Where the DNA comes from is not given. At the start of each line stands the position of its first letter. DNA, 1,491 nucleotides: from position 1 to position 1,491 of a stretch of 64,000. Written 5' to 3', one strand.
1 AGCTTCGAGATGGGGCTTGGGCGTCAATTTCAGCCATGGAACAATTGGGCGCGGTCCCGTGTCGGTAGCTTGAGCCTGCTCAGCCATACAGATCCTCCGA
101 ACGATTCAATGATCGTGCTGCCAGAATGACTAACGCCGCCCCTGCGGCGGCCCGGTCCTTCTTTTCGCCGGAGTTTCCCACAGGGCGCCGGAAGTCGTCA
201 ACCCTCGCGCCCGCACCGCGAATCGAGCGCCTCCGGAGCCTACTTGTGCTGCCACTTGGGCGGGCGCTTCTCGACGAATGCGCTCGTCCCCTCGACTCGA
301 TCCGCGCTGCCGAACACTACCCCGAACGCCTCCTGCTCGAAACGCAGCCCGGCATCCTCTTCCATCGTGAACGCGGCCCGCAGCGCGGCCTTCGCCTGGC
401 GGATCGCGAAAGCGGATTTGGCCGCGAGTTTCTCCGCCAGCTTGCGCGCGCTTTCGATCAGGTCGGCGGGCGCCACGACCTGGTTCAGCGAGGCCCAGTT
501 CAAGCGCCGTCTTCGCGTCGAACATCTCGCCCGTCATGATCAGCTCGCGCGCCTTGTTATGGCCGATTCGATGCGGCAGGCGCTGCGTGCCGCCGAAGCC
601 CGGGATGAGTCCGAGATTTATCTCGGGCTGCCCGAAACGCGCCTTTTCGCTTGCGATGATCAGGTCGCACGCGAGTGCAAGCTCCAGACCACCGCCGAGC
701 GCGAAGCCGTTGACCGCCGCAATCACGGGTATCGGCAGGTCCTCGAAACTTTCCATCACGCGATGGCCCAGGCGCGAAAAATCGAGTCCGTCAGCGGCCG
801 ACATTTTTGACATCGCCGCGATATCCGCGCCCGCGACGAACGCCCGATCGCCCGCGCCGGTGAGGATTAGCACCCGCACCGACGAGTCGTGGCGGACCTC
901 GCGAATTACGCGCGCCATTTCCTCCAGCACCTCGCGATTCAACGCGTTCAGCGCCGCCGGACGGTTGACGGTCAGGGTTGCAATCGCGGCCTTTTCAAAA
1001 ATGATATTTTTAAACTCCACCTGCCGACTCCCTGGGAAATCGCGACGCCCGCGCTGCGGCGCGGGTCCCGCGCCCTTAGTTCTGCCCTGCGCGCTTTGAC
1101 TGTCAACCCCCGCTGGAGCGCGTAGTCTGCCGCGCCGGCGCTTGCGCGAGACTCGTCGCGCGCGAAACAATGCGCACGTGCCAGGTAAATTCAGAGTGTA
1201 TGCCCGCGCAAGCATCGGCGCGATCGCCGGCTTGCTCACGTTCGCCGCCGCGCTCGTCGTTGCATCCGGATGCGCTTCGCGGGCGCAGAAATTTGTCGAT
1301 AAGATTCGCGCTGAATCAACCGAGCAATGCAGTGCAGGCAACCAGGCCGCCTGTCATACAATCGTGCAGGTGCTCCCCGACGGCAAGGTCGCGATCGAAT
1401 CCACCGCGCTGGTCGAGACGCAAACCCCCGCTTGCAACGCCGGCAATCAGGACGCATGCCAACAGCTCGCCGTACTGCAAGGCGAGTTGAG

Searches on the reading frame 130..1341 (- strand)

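Call 12: search_protein_families(library=pfam, proteins=[window:130-1341:-], max_evalue=0.0001)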
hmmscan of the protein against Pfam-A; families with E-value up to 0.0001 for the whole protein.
window:130-1341:- (403 aa): 2 families
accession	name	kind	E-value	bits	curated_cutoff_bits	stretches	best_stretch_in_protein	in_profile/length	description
PF00378.25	ECH_1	-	4e-53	180.8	27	1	117-284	3-169/251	Enoyl-CoA hydratase/isomerase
PF16113.10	ECH_2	-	9.9e-36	124.3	27.2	1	121-286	2-169/335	Enoyl-CoA hydratase/isomerase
